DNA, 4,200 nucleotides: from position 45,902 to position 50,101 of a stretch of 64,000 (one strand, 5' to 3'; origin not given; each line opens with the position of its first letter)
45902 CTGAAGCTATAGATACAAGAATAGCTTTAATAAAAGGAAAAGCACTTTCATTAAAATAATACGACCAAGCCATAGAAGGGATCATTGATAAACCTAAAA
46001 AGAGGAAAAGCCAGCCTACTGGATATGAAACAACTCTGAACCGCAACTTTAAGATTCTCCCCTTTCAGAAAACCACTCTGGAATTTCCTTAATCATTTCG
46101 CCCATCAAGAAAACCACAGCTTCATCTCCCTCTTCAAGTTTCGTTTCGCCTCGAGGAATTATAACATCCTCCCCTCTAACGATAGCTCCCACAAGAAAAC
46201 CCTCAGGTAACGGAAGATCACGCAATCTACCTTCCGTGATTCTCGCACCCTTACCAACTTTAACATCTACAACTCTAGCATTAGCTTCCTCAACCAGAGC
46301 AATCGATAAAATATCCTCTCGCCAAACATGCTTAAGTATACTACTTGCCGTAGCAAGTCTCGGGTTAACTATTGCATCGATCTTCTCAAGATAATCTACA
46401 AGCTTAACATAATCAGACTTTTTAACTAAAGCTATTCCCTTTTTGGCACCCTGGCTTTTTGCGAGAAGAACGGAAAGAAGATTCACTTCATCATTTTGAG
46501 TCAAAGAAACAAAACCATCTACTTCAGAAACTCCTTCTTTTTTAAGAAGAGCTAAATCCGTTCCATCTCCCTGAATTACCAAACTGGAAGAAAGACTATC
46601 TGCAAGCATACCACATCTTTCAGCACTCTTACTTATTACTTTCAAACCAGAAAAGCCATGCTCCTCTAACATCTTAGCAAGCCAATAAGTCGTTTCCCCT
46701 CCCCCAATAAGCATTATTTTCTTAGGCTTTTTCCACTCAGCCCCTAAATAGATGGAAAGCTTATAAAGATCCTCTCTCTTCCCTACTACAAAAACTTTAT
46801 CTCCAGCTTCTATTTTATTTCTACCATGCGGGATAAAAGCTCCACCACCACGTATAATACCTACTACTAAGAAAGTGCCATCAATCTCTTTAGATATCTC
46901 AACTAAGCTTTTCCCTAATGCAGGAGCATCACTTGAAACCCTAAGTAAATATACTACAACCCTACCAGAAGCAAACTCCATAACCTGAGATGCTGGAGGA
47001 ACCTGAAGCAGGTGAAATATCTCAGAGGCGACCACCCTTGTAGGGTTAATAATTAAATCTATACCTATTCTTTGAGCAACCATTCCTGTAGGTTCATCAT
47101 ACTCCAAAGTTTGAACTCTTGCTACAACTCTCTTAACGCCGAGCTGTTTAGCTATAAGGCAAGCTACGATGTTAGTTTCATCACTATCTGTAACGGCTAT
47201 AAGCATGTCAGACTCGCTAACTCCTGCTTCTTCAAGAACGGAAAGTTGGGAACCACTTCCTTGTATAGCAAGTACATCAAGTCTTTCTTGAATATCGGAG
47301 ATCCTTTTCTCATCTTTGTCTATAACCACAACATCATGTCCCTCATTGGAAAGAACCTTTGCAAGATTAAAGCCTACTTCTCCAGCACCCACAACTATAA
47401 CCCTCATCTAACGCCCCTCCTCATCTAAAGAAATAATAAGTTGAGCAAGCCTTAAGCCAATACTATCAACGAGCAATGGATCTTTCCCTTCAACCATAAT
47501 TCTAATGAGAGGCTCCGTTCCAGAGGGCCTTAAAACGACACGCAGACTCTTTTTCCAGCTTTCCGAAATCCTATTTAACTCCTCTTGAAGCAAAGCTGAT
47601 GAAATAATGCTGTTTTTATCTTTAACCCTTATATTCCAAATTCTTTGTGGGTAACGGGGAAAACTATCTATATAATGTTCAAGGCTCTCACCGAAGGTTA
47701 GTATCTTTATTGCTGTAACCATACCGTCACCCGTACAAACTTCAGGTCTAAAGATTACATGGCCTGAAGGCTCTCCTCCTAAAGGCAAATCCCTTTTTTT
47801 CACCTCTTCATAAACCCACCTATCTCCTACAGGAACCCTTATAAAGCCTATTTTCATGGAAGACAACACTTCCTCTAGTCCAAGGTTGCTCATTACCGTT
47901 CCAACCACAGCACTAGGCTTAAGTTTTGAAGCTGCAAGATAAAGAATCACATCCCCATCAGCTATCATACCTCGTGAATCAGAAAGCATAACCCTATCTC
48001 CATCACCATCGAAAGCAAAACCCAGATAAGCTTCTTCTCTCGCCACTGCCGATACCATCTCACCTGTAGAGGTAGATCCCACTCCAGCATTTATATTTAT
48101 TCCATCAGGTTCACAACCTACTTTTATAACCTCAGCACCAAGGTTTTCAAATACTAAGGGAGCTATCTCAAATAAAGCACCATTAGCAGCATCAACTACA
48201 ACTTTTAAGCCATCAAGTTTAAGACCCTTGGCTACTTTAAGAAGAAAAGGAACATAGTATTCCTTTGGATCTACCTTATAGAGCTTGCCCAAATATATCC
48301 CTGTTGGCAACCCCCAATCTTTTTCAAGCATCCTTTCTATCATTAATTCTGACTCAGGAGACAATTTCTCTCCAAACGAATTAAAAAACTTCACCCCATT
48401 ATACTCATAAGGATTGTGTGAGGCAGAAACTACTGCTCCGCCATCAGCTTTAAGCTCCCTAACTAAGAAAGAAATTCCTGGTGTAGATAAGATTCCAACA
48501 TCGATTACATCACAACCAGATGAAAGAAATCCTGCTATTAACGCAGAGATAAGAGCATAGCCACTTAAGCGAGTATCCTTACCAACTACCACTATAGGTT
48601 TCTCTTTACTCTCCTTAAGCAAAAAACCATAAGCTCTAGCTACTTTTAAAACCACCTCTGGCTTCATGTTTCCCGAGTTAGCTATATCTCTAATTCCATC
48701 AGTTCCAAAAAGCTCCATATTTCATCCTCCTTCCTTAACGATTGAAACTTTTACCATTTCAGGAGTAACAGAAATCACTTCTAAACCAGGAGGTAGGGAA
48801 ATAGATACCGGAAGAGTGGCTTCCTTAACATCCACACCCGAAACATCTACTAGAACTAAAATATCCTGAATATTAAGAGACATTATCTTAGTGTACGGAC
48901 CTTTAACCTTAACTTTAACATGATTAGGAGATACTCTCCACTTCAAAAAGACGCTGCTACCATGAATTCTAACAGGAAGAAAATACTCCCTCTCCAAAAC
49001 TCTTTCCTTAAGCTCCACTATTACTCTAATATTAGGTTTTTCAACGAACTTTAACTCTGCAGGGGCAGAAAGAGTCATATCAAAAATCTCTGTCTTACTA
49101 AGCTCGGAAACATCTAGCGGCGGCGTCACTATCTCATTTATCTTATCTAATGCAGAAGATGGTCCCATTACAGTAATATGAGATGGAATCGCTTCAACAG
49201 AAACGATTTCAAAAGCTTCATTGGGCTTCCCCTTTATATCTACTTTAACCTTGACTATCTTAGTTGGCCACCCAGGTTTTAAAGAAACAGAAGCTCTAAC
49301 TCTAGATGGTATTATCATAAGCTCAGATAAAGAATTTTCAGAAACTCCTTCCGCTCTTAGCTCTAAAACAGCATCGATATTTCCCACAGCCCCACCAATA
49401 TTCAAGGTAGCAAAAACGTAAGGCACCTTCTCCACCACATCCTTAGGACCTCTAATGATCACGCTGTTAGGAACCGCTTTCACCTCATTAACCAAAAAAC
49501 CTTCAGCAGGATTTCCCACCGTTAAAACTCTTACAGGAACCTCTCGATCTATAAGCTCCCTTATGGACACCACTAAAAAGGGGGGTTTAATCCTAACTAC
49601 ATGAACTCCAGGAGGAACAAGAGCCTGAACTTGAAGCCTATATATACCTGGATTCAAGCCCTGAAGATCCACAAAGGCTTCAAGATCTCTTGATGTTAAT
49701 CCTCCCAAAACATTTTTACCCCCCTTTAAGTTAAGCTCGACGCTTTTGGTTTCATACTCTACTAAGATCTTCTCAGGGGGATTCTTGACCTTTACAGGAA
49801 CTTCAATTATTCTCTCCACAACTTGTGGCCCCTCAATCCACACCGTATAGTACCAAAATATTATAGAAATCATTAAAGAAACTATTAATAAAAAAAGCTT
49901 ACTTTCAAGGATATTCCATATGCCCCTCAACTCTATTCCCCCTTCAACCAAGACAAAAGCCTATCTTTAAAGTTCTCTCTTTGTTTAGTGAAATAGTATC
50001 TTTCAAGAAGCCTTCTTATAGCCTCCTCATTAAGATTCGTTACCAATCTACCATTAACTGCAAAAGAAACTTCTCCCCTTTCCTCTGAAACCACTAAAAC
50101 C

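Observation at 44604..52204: c-di-AMP synthase operon fused to its own target: TPR-cdaA-cdaR-glmM-trkA-trkH with 0-11 nt junctions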

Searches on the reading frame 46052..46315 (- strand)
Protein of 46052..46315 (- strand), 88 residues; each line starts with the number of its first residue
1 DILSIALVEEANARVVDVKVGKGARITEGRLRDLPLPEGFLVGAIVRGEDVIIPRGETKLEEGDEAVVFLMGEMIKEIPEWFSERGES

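Call 45: search_solved_structures(query=window:46052-46315:-, max_evalue=10, show_alignments=5)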
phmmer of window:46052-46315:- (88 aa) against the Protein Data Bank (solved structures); distinct sequences matched with E-value up to 10: 16.
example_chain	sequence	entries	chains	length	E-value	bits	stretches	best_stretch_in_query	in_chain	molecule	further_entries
3jxo_A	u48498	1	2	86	3.8e-09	39.7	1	14-79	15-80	TrkA-N domain protein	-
3l4b_C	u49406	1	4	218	1.6e-08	37.7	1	12-79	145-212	TrkA K+ Channel protein TM1088B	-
4g65_A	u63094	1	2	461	6.3e-08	35.8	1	24-73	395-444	Trk system potassium uptake protein trkA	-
4j9u_E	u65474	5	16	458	9.1e-08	35.3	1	25-73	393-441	Potassium uptake protein TrkA | Potassium transporter peripheral membrane component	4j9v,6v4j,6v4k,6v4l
5f29_A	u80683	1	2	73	0.0042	20.4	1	30-79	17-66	Na+/H+ antiporter-like protein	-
4ys2_A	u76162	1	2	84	0.0054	20.1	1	30-79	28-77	Na+/H+ antiporter-like protein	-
5kow_A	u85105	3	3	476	0.36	14.2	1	7-55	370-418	Pentachlorophenol 4-monooxygenase | Putative rifampin monooxygenase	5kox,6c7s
9pzl_A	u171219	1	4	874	0.99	12.8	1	8-43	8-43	Pyruvate, phosphate dikinase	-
2r82_A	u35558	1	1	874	0.99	12.8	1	8-43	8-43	Pyruvate, phosphate dikinase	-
1ggo_A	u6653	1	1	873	1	12.8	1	8-43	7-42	PROTEIN (PYRUVATE, PHOSPHATE DIKINASE)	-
1kbl_A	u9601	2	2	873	1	12.8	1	8-43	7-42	PYRUVATE PHOSPHATE DIKINASE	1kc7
1dik_A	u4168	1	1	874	1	12.8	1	8-43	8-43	PYRUVATE PHOSPHATE DIKINASE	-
2dik_A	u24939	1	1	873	1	12.8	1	8-43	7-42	PROTEIN (PYRUVATE PHOSPHATE DIKINASE)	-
8i23_C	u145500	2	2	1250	1.3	12.4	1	8-79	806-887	DNA-directed RNA polymerase subunit beta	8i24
6whl_A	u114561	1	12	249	1.4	12.3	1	19-52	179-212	Beta-lactamase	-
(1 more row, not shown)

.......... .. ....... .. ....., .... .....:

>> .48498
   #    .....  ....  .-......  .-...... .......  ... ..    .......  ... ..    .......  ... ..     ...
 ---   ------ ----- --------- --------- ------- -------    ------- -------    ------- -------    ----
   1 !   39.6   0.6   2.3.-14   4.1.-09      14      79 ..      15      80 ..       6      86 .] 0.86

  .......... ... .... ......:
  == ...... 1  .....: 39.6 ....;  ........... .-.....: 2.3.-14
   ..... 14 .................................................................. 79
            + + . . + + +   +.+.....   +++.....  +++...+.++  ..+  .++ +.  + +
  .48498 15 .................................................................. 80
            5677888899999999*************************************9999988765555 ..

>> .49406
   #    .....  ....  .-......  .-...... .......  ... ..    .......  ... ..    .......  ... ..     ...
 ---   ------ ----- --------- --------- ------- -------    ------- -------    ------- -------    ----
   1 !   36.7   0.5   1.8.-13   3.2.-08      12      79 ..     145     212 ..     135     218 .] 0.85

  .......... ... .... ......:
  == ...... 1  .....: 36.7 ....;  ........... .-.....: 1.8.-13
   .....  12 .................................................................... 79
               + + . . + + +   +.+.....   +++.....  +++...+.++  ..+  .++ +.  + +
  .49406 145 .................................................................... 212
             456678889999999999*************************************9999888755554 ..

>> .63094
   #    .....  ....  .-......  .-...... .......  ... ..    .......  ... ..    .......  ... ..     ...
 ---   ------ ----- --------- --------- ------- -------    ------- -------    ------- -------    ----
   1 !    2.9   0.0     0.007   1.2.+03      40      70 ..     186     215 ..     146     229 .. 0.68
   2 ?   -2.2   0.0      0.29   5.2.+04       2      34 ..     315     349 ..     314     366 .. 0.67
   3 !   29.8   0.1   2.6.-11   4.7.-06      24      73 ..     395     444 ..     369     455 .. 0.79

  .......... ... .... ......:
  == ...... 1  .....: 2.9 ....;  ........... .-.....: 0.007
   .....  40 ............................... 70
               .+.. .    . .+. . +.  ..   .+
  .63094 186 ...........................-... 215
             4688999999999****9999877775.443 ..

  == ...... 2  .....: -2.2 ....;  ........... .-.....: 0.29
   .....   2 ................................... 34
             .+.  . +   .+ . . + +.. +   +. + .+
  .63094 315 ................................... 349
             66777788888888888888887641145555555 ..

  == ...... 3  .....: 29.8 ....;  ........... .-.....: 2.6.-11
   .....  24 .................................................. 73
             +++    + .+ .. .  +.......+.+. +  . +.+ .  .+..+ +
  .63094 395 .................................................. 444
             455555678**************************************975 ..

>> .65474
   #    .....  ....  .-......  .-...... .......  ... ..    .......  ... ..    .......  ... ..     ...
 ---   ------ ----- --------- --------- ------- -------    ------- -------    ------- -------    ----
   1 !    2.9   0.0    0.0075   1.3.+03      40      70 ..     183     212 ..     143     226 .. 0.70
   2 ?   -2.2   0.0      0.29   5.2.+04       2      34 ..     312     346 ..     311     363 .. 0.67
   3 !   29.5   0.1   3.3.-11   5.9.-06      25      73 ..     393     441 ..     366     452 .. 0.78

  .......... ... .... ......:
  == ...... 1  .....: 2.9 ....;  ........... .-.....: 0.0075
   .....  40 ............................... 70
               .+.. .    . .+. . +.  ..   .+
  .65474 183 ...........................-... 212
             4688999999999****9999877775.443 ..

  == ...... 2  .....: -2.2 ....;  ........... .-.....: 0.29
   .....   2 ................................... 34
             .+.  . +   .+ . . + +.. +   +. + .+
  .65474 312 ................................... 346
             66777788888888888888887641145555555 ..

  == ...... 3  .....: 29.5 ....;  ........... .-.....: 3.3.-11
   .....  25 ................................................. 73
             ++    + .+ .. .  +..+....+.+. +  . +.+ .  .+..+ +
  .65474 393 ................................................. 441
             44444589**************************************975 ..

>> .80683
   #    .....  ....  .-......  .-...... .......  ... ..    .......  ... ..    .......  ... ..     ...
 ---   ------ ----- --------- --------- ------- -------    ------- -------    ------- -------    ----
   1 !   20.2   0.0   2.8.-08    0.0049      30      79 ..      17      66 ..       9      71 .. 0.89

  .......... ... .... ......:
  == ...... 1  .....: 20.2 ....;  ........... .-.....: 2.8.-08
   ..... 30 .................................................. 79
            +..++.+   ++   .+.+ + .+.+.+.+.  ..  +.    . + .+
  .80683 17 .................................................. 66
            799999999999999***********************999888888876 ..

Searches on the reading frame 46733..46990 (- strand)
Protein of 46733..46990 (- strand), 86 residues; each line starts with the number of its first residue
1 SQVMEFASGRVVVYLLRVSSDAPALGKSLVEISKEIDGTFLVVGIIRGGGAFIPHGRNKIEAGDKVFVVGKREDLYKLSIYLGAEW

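Call 32: search_solved_structures(query=window:46733-46990:-, max_evalue=10, show_alignments=0)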
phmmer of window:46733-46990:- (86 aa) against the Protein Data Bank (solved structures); distinct sequences matched with E-value up to 10: 29.
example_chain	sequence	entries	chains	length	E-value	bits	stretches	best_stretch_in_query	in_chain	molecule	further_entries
3jxo_A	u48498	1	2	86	7.8e-06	29.1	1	16-73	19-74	TrkA-N domain protein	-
3l4b_C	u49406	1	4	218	3.5e-05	27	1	16-73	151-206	TrkA K+ Channel protein TM1088B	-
4g65_A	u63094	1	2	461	0.0011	22.3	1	2-72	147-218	Trk system potassium uptake protein trkA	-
7b5w_A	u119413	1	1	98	0.0014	22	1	8-81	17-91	GntR family transcriptional regulator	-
5f29_A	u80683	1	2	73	0.002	21.4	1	37-78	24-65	Na+/H+ antiporter-like protein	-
4j9u_E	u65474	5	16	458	0.0021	21.4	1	2-72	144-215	Potassium uptake protein TrkA | Potassium transporter peripheral membrane component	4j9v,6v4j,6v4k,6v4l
7b5u_A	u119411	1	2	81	0.0022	21.3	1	11-81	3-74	GntR family transcriptional regulator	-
4ys2_A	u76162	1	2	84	0.0028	21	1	37-78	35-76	Na+/H+ antiporter-like protein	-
7b5t_A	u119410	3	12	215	0.022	18.1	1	13-81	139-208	GntR family transcriptional regulator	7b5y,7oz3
3kxd_A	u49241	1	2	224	0.26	14.7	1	35-84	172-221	Calcium-gated potassium channel mthK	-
3rbx_A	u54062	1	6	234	0.27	14.7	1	35-84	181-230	Calcium-gated potassium channel mthK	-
2aef_A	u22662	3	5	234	0.28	14.6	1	35-84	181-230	Calcium-gated potassium channel mthK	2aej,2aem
4wvm_B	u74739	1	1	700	0.29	14.5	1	31-76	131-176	Stonustoxin subunit beta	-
4l75_A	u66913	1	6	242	0.3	14.5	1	35-84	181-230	Calcium-gated potassium channel MthK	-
4ei2_A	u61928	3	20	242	0.31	14.5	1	35-84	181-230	Calcium-gated potassium channel mthK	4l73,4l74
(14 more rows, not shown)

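Call 44: search_solved_structures(query=window:46733-46990:-, max_evalue=0.01, show_alignments=5)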
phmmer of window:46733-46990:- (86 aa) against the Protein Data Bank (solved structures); distinct sequences matched with E-value up to 0.01: 8.
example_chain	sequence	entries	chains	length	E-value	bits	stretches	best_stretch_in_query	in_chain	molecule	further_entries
3jxo_A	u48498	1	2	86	7.8e-06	29.1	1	16-73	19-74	TrkA-N domain protein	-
3l4b_C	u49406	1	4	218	3.5e-05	27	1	16-73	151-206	TrkA K+ Channel protein TM1088B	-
4g65_A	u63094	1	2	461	0.0011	22.3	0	2-72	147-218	Trk system potassium uptake protein trkA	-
7b5w_A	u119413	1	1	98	0.0014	22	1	8-81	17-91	GntR family transcriptional regulator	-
5f29_A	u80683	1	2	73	0.002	21.4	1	37-78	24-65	Na+/H+ antiporter-like protein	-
4j9u_E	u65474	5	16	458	0.0021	21.4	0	2-72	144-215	Potassium uptake protein TrkA | Potassium transporter peripheral membrane component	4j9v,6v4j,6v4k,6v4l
7b5u_A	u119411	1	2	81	0.0022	21.3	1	11-81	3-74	GntR family transcriptional regulator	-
4ys2_A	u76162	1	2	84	0.0028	21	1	37-78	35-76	Na+/H+ antiporter-like protein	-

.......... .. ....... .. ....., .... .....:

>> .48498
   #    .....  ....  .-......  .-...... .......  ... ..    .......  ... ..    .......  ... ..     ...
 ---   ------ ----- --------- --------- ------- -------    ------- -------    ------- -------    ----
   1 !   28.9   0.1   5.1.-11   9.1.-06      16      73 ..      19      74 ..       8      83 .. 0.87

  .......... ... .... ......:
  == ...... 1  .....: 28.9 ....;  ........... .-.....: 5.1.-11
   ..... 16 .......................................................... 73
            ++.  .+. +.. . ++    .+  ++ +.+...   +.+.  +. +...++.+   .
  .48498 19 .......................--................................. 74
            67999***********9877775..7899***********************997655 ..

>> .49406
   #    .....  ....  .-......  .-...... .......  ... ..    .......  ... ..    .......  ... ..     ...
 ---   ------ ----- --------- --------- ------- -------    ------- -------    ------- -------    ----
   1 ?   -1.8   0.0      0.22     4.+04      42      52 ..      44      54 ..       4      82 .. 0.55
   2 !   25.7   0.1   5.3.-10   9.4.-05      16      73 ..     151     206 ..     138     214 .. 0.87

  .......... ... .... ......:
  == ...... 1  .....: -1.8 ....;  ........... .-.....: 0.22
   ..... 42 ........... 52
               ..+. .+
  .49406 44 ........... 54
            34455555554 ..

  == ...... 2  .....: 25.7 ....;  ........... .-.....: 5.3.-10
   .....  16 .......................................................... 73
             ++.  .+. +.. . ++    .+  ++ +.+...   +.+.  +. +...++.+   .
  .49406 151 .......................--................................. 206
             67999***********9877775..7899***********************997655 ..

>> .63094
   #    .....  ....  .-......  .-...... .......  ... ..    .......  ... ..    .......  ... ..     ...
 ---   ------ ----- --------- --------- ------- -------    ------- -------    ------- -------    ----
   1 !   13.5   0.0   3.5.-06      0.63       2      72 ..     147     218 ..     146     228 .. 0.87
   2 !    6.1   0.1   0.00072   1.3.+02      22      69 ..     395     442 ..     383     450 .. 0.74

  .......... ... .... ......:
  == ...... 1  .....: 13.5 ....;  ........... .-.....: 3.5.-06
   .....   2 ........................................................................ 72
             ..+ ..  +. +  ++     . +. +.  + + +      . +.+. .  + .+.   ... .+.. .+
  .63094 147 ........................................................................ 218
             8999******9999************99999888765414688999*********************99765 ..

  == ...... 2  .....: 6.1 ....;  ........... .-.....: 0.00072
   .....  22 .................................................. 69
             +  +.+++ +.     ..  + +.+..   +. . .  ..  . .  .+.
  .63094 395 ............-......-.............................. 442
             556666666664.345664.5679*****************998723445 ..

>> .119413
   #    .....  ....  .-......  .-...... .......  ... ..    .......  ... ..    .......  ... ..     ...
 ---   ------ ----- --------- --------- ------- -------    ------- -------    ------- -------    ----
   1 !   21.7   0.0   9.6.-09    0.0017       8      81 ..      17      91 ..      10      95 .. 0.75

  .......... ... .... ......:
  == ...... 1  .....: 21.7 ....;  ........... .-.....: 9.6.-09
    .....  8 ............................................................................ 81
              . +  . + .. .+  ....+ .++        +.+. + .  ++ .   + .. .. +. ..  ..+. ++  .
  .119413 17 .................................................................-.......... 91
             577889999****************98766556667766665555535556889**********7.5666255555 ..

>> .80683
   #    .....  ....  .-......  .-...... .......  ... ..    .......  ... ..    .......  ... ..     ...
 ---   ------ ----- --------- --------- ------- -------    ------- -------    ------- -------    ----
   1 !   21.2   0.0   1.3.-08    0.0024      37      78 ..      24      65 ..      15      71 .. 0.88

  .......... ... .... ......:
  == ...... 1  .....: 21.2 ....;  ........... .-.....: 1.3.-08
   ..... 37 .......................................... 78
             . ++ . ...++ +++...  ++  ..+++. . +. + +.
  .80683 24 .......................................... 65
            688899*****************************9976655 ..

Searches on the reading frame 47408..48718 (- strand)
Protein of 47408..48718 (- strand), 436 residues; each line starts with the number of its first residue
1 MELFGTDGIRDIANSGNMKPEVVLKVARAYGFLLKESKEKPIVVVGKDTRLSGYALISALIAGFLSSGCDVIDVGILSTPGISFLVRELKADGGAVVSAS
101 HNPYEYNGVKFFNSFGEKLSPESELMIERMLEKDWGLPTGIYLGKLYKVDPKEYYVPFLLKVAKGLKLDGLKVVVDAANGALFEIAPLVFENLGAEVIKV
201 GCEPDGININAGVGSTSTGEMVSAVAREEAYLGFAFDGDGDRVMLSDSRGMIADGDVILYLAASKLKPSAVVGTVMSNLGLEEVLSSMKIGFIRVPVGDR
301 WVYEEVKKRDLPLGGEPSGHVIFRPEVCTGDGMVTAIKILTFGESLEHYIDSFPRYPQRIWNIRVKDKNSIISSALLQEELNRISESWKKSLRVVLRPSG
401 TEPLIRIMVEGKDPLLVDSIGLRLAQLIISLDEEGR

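Call 3: search_protein_families(library=pfam, proteins=[window:47408-48718:-])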
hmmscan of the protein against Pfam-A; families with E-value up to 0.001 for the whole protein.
window:47408-48718:- (436 aa): 4 families
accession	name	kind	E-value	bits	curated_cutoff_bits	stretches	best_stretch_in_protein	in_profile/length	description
PF02878.22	PGM_PMM_I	-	2.6e-43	147.5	22.5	1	2-133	2-133/138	Phosphoglucomutase/phosphomannomutase, alpha/beta/alpha domain I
PF02880.22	PGM_PMM_III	-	1.4e-24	86.9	20.7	1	254-341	1-95/115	Phosphoglucomutase/phosphomannomutase, alpha/beta/alpha domain III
PF02879.22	PGM_PMM_II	-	9.9e-14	52.2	29.3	1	155-250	3-103/103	Phosphoglucomutase/phosphomannomutase, alpha/beta/alpha domain II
PF00408.26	PGM_PMM_IV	-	1.4e-08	35.1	23.1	1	362-415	3-56/68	Phosphoglucomutase/phosphomannomutase, C-terminal domain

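Call 4: search_protein_families(library=ncbifam, proteins=[window:47408-48718:-])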
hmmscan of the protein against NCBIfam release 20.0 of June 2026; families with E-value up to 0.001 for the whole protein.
window:47408-48718:- (436 aa): 7 families
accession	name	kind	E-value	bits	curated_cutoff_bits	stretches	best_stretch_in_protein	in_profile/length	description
TIGR01455.1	glmM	equivalog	1.6e-137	458.9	447.55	1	4-428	1-440/442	phosphoglucosamine mutase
TIGR03990.1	Arch_GlmM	equivalog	2.2e-87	293.8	439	1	1-418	1-434/444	phosphoglucosamine mutase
NF007088.0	PRK09542.1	equivalog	2.1e-42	145.7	618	1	17-426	24-451/456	phosphomannomutase/phosphoglucomutase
NF046027.1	PhglucPhmanMutPgmG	equivalog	3.4e-34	118.3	600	1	19-350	24-358/460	phosphoglucomutase/phosphomannomutase PgmG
NF011943.0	PRK15414.1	subfamily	5.1e-33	114.8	801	1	19-413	21-438/456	phosphomannomutase CpsG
NF005737.0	PRK07564.1-1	equivalog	4.6e-12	45.3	378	1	36-113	46-129/543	alpha-D-glucose phosphate-specific phosphoglucomutase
TIGR01132.1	pgm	equivalog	2.1e-06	26.5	778.05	0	4-121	42-168/546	phosphoglucomutase (alpha-D-glucose-1,6-bisphosphate-dependent)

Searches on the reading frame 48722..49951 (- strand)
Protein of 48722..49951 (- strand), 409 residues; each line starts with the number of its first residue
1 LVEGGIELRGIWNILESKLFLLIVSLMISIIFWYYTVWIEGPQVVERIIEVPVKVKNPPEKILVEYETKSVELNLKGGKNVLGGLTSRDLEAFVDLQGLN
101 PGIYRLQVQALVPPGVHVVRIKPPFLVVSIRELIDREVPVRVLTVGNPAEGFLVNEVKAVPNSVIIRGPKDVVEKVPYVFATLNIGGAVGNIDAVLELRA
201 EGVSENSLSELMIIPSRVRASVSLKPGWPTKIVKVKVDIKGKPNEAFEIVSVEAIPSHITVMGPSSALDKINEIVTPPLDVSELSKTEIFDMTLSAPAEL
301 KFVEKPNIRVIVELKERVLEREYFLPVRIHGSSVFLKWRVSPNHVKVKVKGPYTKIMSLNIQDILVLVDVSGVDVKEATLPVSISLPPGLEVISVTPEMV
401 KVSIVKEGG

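Call 3: search_protein_families(library=pfam, proteins=[window:48722-49951:-])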
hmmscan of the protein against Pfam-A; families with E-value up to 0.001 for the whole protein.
window:48722-49951:- (409 aa): 1 family
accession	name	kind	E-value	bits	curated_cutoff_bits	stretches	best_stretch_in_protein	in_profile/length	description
PF07949.17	YbbR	-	1.6e-31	108.9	22.3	4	233-310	1-79/81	YbbR-like protein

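Call 4: search_protein_families(library=ncbifam, proteins=[window:48722-49951:-])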
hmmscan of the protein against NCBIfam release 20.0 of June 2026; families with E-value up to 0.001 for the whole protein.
window:48722-49951:- (409 aa): 0 families
